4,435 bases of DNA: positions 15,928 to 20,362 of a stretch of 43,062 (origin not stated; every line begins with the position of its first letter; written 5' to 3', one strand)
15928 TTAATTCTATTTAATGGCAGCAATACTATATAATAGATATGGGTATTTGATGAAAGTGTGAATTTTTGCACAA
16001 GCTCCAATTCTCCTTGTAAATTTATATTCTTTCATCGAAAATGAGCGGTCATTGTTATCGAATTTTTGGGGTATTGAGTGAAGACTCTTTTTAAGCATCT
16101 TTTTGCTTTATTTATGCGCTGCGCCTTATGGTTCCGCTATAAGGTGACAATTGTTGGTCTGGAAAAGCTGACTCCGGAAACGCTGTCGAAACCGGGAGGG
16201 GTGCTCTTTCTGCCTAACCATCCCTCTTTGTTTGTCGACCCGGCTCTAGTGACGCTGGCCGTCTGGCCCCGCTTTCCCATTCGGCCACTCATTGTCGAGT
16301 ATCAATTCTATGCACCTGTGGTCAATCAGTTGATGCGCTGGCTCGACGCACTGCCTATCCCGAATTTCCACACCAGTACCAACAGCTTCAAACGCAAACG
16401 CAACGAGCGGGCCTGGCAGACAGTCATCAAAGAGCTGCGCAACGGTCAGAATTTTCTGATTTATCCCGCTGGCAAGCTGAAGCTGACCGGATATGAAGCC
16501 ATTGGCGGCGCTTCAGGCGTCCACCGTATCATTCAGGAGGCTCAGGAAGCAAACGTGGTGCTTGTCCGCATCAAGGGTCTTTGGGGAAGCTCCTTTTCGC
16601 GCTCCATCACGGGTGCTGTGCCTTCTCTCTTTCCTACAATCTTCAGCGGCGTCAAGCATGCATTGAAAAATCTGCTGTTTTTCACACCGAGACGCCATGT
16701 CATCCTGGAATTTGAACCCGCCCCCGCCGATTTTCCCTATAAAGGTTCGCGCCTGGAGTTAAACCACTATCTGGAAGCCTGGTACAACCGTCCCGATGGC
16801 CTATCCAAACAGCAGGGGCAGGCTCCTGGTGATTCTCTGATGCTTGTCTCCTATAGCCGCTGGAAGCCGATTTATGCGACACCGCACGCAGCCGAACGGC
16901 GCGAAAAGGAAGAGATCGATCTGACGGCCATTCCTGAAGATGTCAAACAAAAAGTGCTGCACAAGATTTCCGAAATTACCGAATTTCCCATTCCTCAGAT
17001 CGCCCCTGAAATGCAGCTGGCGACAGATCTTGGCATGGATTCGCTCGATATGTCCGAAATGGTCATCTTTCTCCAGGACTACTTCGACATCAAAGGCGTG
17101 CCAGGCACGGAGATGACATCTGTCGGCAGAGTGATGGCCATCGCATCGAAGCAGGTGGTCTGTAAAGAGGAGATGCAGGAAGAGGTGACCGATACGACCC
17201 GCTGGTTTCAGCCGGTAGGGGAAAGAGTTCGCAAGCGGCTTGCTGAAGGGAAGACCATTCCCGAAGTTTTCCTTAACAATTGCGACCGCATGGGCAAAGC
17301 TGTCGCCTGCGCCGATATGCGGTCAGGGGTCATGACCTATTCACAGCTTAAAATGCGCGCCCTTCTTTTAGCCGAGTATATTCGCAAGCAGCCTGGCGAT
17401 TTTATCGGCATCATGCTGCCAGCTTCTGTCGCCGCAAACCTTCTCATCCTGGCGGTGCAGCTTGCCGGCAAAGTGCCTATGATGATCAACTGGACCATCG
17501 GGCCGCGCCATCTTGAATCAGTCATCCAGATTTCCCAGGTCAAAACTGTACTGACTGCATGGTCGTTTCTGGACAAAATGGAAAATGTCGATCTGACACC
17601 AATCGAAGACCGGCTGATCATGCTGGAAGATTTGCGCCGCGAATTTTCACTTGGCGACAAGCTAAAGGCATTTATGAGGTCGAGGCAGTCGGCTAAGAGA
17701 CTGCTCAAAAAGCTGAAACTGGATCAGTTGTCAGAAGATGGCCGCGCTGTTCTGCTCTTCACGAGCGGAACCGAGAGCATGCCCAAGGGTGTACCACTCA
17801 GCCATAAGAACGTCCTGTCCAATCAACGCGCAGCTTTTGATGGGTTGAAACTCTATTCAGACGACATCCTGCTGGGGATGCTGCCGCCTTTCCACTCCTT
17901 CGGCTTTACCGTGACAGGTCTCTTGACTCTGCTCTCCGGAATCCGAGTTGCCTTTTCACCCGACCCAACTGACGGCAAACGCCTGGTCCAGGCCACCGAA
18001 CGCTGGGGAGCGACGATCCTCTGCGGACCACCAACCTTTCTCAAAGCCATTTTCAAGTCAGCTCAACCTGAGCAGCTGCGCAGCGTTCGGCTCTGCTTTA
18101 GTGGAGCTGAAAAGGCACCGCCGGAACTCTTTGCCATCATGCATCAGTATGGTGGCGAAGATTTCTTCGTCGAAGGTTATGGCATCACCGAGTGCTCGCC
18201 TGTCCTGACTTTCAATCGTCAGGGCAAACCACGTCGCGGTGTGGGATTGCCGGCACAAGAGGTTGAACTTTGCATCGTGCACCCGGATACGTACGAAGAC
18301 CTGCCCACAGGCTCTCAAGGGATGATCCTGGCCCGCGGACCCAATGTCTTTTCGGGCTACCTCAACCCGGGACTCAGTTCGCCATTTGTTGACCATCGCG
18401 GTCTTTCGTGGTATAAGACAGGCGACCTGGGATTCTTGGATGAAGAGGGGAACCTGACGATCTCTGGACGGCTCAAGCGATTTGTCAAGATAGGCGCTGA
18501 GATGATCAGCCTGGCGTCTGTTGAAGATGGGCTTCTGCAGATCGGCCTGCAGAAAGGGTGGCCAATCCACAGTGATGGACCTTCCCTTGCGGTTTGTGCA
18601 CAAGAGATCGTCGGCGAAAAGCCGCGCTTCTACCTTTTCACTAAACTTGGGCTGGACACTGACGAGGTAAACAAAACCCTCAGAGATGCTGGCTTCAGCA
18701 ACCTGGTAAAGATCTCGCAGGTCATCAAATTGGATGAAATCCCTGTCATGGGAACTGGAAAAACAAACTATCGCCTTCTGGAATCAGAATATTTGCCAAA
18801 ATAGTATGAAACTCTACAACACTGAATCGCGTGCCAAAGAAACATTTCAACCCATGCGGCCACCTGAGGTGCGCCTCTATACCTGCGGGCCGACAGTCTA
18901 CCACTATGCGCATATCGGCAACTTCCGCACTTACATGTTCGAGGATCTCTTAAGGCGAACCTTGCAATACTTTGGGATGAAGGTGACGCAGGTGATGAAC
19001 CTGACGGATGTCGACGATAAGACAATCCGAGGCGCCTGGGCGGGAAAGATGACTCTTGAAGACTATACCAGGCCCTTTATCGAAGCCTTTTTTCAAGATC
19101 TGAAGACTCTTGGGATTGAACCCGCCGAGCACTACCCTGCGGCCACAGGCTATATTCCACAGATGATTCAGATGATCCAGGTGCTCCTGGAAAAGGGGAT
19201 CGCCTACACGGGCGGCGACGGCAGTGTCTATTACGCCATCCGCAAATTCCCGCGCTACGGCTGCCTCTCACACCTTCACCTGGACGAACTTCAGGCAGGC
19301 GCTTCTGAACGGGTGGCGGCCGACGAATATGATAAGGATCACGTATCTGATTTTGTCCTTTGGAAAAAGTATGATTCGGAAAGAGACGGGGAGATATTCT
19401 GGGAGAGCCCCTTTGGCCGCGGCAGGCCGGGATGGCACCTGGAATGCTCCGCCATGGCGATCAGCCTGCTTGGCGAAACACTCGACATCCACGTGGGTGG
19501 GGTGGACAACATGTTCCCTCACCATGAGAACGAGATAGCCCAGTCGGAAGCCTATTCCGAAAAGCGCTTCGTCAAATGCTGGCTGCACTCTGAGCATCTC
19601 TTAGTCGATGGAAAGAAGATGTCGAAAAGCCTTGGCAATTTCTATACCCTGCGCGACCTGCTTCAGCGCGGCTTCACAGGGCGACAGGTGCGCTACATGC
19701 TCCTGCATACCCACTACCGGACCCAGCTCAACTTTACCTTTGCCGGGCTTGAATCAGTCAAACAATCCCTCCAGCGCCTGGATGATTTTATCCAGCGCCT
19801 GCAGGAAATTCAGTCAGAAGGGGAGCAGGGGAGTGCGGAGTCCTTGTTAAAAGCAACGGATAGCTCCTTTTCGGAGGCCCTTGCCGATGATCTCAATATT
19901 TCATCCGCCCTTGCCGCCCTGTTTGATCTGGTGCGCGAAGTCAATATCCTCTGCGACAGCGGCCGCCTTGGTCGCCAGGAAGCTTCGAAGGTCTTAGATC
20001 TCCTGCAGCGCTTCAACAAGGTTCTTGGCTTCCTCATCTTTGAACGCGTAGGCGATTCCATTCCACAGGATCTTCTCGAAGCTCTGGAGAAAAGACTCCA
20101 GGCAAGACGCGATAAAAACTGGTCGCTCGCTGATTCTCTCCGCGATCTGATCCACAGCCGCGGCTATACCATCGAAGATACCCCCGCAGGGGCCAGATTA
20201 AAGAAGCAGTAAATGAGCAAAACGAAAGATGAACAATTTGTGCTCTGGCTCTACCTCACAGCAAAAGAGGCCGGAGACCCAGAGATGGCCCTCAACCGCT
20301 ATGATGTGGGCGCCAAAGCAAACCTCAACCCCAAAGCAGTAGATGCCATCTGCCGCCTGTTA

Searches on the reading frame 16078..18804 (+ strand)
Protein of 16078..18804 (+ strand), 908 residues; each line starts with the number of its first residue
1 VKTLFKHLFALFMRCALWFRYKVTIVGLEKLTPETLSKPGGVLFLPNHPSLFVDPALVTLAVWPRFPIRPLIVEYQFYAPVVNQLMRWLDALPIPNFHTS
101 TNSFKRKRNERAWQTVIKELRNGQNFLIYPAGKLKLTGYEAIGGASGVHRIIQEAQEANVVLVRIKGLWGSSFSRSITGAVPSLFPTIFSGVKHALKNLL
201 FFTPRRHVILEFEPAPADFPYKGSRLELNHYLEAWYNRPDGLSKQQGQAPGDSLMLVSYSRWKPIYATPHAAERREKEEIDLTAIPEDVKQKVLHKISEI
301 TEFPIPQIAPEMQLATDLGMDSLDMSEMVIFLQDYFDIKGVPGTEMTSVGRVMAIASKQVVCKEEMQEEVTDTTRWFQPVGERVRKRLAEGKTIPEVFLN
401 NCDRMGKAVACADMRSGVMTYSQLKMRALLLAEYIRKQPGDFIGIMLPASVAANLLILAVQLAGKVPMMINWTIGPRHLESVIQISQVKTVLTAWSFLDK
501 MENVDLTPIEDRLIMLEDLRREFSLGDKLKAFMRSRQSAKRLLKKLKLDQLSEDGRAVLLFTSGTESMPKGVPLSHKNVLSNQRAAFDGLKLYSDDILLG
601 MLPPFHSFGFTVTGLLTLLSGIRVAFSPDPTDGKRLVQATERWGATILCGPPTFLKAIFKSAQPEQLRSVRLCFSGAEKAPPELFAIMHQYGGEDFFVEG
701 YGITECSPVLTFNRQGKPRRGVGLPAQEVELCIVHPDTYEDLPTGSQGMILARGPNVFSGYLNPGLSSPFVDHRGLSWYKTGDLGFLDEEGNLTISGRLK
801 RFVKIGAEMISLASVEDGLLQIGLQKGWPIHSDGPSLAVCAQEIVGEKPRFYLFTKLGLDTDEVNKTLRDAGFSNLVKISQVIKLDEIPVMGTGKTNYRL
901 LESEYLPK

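Call 52: search_protein_families(library=pfam, proteins=[window:16078-18804:+], max_evalue=0.001)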
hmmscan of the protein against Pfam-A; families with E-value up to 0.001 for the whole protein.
window:16078-18804:+ (908 aa): 3 families
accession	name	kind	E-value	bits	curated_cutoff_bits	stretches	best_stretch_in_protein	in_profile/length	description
PF00501.34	AMP-binding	-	2.2e-66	224.7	29.9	1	401-762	4-384/384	AMP-binding enzyme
PF01553.26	Acyltransferase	-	1.5e-09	38.2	23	1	33-155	7-122/132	Acyltransferase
PF00550.31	PP-binding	-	4.5e-05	24.1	20.8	1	291-339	1-48/67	Phosphopantetheine attachment site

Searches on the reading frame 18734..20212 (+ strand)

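Call 52: search_protein_families(library=pfam, proteins=[window:18734-20212:+], max_evalue=0.001)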
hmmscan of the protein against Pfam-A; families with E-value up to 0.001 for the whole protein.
window:18734-20212:+ (492 aa): 4 families
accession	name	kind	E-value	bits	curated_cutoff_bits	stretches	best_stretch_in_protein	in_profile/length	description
PF01406.26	tRNA-synt_1e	-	1.1e-107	360.4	27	1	38-343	2-300/301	tRNA synthetases class I (C) catalytic domain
PF09190.17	DALR_2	-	3.2e-12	47.2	22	1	379-434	2-56/57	DALR domain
PF09334.17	tRNA-synt_1g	-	5.6e-07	29.1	20.1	1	279-336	311-368/391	tRNA synthetases class I (M)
PF01921.24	tRNA-synt_1f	-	3.3e-06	26.7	27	0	290-354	276-340/360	tRNA synthetases class I (K)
